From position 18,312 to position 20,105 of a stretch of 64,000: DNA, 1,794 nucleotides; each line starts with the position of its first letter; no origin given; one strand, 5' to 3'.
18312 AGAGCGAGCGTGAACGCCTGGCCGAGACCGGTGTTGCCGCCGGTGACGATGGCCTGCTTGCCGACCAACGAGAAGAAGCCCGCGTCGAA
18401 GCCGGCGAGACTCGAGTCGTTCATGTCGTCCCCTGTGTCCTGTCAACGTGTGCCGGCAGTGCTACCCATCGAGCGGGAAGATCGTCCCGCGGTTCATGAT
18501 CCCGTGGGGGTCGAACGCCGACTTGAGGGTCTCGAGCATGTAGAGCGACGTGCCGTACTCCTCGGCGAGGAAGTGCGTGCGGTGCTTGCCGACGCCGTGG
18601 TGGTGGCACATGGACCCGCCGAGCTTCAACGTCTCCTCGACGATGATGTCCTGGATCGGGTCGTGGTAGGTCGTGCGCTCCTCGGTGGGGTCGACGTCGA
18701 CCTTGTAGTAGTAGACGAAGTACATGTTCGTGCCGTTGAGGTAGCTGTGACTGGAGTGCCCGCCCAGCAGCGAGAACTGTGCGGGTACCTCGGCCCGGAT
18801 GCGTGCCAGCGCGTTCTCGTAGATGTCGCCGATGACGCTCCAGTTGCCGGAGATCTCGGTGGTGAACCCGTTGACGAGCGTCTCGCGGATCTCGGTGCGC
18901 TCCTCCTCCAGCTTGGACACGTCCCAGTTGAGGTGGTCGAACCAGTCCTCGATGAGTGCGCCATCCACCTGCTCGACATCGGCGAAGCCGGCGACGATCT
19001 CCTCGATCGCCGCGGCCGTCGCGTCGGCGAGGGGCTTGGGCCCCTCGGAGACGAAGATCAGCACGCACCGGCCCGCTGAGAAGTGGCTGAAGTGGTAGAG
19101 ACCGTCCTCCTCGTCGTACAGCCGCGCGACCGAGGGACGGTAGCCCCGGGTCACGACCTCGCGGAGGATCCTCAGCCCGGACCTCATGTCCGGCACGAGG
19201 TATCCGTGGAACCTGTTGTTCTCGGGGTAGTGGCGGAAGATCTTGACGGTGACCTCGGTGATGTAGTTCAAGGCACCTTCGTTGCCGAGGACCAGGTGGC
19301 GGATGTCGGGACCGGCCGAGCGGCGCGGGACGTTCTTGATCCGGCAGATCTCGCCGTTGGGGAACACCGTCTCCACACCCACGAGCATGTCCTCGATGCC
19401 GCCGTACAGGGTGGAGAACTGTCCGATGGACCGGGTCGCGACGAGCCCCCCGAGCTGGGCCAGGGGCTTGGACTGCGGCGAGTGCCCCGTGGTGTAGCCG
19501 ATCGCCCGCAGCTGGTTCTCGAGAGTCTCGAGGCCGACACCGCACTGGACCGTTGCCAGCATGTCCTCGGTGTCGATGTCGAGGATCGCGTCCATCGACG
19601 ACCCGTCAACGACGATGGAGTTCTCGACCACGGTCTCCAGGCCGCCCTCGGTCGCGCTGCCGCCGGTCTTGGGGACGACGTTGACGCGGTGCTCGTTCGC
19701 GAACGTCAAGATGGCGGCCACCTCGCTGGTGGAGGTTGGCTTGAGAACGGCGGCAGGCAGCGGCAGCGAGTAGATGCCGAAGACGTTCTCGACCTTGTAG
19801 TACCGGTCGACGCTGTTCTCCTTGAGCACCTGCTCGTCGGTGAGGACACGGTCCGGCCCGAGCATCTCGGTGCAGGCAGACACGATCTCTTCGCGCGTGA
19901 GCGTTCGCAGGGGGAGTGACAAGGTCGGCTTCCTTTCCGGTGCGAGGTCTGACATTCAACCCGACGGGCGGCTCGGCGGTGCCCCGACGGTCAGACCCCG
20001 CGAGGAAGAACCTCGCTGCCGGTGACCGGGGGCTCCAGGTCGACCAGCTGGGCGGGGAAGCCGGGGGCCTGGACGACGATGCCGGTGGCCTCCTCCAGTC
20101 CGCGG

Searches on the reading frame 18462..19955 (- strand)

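Call 112: search_protein_families(library=pfam, proteins=[window:18462-19955:-], max_evalue=1e-10)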
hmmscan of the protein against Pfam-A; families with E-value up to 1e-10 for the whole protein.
window:18462-19955:- (497 aa): 2 families
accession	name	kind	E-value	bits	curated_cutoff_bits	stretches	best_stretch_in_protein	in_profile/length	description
PF01565.28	FAD_binding_4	-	3.1e-35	121.3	26.4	1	67-206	1-138/139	FAD binding domain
PF02913.24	FAD-oxidase_C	-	1.3e-23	84.5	21.2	1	244-491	2-247/248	FAD linked oxidases, C-terminal domain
